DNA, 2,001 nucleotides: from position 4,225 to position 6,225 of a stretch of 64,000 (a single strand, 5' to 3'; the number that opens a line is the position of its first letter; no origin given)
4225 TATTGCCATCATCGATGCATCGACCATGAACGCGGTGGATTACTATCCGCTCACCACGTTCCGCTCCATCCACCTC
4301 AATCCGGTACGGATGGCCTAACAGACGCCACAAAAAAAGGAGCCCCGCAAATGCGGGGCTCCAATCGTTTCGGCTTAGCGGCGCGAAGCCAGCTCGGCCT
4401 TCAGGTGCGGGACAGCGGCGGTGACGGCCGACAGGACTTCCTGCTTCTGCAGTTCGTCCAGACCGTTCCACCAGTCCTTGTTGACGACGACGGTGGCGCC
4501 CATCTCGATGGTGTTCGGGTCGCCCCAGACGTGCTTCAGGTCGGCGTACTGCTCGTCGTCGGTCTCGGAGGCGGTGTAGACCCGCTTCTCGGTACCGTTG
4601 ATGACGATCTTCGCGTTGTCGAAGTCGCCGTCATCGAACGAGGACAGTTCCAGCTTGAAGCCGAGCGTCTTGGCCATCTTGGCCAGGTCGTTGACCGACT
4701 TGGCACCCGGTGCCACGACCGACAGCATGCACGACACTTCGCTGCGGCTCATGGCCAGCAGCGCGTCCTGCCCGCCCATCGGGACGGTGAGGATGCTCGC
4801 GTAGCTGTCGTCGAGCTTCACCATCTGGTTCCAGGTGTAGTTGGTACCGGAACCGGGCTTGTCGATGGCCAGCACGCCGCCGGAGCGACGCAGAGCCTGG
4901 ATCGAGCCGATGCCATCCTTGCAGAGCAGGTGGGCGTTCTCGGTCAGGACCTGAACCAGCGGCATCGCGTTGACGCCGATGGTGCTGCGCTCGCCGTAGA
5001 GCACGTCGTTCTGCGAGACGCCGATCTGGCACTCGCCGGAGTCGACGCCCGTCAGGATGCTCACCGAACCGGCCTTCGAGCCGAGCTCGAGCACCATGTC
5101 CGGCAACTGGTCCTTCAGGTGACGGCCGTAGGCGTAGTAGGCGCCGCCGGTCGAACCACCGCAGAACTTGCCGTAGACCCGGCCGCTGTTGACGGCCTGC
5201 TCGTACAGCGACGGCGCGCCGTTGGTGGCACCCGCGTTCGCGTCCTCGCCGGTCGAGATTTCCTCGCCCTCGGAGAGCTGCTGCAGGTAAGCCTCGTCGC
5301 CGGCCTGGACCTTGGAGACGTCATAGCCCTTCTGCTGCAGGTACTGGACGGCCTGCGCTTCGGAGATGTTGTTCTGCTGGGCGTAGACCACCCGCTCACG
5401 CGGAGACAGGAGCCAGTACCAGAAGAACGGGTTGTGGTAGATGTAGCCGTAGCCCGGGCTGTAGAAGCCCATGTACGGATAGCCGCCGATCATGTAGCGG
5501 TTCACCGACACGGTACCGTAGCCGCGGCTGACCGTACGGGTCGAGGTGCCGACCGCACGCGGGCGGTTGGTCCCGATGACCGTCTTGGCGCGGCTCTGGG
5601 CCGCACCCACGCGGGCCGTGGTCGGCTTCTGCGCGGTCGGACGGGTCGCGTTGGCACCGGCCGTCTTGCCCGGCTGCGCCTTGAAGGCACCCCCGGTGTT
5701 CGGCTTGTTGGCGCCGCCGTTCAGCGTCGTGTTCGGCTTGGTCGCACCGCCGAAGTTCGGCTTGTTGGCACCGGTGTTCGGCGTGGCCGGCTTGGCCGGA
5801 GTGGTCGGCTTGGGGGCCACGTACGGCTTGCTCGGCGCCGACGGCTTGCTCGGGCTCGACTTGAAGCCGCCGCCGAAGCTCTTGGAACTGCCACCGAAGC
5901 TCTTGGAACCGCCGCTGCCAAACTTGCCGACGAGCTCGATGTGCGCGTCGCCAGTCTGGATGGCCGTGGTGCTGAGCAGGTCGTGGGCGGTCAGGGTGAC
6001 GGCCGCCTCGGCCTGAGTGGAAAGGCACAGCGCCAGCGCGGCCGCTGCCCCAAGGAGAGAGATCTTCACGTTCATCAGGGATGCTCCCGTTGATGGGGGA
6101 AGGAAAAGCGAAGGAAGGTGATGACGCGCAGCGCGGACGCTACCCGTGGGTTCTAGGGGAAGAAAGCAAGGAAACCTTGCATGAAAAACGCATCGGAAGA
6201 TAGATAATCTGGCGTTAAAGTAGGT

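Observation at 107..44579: Dispersed family of one- or two-gene inserts sharing codon bias, promoter type, pyrimidine-rich leader and private terminators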

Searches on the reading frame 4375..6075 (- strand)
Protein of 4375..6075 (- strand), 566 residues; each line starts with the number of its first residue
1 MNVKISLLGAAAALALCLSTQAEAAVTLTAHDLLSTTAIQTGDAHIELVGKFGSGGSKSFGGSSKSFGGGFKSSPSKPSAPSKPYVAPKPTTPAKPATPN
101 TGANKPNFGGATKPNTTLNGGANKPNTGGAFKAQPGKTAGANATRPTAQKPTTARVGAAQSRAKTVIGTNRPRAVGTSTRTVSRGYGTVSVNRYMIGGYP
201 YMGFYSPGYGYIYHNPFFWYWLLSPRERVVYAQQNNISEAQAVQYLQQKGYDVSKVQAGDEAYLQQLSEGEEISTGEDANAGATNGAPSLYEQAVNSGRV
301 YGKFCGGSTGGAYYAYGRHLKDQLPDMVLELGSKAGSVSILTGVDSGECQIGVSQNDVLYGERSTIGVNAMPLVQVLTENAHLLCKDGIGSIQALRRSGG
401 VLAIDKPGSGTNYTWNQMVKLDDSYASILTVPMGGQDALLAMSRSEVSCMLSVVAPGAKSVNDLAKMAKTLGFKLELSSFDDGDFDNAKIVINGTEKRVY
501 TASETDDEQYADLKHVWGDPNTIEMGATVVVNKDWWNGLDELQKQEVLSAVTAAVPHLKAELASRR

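Call 7: search_protein_families(library=pfam, proteins=[window:4375-6075:-], max_evalue=0.01)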
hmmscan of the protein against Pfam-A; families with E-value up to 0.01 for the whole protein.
window:4375-6075:- (566 aa): 1 family
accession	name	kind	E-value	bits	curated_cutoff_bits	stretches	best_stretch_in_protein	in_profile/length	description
PF16868.10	NMT1_3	-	9.5e-07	29.1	27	1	306-469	3-183/289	NMT1-like family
